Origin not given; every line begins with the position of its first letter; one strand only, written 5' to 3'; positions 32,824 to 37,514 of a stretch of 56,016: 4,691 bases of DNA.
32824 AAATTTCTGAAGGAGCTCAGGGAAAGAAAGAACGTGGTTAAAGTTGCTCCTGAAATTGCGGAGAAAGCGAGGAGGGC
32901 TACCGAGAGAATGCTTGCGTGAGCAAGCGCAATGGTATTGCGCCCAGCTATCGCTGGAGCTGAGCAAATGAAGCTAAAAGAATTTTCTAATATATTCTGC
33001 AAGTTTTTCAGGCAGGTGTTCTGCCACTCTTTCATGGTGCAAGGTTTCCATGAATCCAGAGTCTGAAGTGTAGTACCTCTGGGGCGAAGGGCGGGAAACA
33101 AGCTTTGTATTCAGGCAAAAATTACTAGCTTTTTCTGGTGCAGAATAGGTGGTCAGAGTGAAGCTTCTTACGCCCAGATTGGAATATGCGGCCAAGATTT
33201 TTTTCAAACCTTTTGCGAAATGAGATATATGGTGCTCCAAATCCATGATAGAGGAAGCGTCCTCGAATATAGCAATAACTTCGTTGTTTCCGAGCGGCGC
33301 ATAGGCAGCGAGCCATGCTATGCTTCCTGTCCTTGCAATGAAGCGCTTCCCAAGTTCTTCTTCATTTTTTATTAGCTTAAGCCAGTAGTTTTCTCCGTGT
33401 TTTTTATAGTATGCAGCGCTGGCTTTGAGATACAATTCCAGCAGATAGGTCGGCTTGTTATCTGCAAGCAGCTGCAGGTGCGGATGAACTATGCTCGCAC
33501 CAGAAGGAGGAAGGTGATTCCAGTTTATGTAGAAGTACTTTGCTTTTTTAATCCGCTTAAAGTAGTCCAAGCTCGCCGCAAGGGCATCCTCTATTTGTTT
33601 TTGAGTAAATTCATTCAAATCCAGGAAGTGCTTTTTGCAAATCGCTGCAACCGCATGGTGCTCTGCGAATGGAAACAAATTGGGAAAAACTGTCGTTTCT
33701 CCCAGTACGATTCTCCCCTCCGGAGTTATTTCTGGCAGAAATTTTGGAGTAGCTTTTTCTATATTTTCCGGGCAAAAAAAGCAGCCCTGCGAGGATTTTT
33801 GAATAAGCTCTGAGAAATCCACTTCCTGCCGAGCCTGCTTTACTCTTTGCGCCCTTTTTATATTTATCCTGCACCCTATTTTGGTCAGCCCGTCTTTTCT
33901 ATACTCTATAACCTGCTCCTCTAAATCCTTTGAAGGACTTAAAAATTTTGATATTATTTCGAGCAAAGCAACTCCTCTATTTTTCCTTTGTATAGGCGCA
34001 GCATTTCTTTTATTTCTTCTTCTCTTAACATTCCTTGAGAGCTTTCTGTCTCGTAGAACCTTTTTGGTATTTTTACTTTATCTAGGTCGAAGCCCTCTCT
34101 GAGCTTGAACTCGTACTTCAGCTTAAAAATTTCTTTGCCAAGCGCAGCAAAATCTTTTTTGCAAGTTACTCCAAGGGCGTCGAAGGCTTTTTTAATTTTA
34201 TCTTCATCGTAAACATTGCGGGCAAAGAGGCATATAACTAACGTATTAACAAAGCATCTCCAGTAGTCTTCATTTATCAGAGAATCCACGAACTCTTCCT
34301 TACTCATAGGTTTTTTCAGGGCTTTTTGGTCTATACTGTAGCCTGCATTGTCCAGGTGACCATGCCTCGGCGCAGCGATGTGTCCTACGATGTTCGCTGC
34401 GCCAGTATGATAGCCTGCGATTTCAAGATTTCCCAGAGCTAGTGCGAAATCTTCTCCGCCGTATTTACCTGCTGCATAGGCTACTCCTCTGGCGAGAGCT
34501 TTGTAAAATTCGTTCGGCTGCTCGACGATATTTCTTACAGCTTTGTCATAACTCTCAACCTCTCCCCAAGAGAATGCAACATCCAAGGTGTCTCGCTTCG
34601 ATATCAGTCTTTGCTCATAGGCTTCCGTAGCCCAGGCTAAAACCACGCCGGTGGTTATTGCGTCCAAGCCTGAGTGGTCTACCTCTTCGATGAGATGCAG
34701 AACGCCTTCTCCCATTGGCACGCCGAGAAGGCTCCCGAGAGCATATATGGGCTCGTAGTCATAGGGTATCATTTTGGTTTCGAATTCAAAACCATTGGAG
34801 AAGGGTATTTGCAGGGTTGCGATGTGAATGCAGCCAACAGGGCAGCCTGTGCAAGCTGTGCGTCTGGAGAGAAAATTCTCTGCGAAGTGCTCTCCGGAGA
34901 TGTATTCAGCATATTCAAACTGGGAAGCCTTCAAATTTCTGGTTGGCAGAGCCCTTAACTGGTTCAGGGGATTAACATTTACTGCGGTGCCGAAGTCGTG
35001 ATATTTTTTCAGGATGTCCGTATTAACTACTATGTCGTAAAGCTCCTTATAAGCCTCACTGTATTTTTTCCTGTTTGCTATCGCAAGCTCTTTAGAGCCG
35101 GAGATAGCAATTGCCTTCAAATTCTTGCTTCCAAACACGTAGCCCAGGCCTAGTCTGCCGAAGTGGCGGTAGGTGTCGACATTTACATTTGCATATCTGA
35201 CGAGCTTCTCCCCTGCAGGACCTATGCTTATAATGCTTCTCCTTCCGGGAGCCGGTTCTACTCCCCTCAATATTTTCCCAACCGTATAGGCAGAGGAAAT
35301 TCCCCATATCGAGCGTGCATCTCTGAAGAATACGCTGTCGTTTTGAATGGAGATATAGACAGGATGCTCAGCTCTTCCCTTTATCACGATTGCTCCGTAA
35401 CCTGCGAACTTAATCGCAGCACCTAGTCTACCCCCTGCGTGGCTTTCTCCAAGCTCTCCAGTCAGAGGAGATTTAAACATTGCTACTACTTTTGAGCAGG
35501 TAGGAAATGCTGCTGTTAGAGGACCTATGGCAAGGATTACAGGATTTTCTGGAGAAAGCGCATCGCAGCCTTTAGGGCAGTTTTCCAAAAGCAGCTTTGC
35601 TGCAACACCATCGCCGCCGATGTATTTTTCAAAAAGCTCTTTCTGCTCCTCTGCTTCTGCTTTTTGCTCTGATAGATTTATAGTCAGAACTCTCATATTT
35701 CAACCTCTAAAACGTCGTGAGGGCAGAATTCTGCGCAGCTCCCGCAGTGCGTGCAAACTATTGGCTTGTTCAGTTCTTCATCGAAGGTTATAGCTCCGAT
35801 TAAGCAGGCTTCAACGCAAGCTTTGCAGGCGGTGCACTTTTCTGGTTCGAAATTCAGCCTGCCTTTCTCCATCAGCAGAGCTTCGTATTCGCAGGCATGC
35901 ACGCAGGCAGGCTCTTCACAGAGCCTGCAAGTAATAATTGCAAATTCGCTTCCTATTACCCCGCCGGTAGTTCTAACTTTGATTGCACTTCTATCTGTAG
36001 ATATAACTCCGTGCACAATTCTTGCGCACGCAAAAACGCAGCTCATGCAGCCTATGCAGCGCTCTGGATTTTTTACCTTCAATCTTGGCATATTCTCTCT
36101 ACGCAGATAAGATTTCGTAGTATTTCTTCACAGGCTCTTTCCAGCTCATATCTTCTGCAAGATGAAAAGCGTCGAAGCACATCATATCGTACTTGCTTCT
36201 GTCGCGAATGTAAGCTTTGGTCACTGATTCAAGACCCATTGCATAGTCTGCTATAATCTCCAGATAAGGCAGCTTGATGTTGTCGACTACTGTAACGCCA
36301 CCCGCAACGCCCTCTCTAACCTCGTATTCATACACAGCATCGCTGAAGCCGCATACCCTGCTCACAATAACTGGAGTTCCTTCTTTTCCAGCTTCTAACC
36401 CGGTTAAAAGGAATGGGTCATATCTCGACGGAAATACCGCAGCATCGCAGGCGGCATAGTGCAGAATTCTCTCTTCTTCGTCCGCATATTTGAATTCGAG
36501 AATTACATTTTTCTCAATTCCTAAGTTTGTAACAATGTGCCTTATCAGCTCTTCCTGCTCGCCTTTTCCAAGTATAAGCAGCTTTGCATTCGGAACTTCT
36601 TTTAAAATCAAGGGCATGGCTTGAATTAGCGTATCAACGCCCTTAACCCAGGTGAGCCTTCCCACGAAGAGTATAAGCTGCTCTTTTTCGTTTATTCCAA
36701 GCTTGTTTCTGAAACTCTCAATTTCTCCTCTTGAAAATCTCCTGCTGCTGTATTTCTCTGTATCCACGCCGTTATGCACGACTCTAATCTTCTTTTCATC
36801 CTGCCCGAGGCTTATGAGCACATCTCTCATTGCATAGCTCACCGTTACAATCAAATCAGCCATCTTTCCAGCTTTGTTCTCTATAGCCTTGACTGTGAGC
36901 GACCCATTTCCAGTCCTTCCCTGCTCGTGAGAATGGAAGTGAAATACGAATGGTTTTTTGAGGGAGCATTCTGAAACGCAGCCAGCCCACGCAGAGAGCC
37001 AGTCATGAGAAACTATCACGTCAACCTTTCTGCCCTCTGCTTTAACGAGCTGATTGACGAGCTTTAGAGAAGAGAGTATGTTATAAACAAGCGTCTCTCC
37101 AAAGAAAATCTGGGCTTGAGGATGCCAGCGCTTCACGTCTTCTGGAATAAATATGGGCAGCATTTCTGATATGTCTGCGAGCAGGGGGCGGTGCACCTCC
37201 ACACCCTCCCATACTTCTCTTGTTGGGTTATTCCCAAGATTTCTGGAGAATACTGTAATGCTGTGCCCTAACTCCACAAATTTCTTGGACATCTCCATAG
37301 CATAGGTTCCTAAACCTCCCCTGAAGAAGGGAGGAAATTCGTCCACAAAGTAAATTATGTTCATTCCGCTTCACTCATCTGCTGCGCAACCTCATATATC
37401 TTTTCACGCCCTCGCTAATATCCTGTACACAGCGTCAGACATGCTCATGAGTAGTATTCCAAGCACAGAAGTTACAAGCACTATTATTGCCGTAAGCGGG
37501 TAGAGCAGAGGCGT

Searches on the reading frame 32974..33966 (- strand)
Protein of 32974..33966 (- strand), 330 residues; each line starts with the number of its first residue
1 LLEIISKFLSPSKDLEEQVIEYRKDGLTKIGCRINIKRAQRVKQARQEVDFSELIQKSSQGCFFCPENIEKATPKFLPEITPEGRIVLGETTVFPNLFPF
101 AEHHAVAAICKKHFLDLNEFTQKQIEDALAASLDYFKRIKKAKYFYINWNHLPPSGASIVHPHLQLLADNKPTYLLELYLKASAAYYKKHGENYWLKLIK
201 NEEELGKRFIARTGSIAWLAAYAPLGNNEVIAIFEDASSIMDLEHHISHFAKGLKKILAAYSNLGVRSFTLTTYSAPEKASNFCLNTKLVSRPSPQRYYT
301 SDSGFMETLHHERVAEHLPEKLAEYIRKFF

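Call 12: search_protein_families(library=pfam, proteins=[window:32974-33966:-])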
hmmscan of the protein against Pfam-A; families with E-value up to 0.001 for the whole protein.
window:32974-33966:- (330 aa): 0 families

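Call 38: search_protein_families(library=pfam, proteins=[window:32974-33966:-], max_evalue=0.01)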
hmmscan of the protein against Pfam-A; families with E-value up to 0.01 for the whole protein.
window:32974-33966:- (330 aa): 1 family
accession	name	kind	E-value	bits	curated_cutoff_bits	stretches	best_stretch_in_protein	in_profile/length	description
PF16285.10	DUF4931_N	-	0.0078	16.7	24.1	0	112-167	61-119/124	Domain of unknown function (DUF4931) N-terminal domain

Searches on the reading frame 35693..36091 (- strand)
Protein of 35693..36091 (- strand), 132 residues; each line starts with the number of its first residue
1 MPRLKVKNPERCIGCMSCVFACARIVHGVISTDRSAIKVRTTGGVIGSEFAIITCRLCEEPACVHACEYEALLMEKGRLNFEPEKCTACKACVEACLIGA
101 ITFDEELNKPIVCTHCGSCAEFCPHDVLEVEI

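Call 36: search_protein_families(library=pfam, proteins=[window:35693-36091:-])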
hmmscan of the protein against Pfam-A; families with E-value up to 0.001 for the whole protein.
window:35693-36091:- (132 aa): 12 families
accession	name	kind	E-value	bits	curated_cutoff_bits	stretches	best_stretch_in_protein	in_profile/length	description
PF00037.32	Fer4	-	1.1e-14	54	21.1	3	81-101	3-23/24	4Fe-4S binding domain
PF12838.12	Fer4_7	-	2.8e-14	53.7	27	3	85-127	1-52/52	4Fe-4S dicluster domain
PF13237.11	Fer4_10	-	1e-13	51.4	25.5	1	54-96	8-52/53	4Fe-4S dicluster domain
PF12797.12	Fer4_2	-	6.5e-13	48.2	24.5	2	6-22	4-20/22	4Fe-4S binding domain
PF12837.12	Fer4_6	-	8.1e-12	44.9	25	2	8-29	5-23/24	4Fe-4S binding domain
PF13187.11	Fer4_9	-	1.4e-10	41.4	27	1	85-127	1-51/52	4Fe-4S dicluster domain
PF14697.11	Fer4_21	-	4.3e-09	36.8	35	0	55-102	8-58/59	4Fe-4S dicluster domain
PF12800.12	Fer4_4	-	1.3e-08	34.9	24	0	83-96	1-14/17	4Fe-4S binding domain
PF13484.11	Fer4_16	-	3e-07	31.5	30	0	113-129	2-18/66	4Fe-4S double cluster binding domain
PF12798.12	Fer4_3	-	9.7e-05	23.4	27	0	113-126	1-14/15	4Fe-4S binding domain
PF13183.11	Fer4_8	-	0.00011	23.2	27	0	113-127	54-68/68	4Fe-4S dicluster domain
PF13247.11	Fer4_11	-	0.00025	21.6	26.2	1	53-119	8-77/100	4Fe-4S dicluster domain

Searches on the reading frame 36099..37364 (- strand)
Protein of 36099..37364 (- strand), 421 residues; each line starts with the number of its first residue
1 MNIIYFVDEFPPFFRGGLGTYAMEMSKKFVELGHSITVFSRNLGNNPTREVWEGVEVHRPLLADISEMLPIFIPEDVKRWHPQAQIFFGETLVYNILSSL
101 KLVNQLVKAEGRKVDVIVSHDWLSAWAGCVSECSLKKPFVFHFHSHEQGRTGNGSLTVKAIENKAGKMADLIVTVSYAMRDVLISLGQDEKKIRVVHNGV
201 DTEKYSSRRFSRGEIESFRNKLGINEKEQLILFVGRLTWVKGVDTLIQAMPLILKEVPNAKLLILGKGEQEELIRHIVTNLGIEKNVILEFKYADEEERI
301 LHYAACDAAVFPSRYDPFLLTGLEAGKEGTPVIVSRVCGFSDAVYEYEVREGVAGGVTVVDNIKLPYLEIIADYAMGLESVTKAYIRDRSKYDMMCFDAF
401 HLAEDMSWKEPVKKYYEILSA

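Call 36: search_protein_families(library=pfam, proteins=[window:36099-37364:-])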
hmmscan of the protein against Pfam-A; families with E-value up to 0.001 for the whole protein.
window:36099-37364:- (421 aa): 7 families
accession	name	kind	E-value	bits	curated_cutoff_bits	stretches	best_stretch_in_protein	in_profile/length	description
PF00534.26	Glycos_transf_1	-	2.5e-29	102.5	26.4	1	215-351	2-136/172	Glycosyl transferases group 1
PF13439.12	Glyco_transf_4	-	3e-28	99.4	28.5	1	16-204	2-170/170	Glycosyltransferase Family 4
PF13692.12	Glyco_trans_1_4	-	1.8e-21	77.3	27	1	229-345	2-116/142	Glycosyl transferases group 1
PF13579.12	Glyco_trans_4_4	-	1.2e-18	68.4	29.7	1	16-199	1-158/158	Glycosyl transferase 4-like domain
PF20706.3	GT4-conflict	-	1.1e-13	51.4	26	1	155-356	133-331/385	Family 4 Glycosyltransferase in conflict systems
PF08323.17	Glyco_transf_5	-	6.1e-08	33.1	22.7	1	2-156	1-179/239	Starch synthase catalytic domain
PF02608.20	Bmp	-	0.00029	20.4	24.1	0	155-203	47-96/301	ABC transporter substrate-binding protein PnrA-like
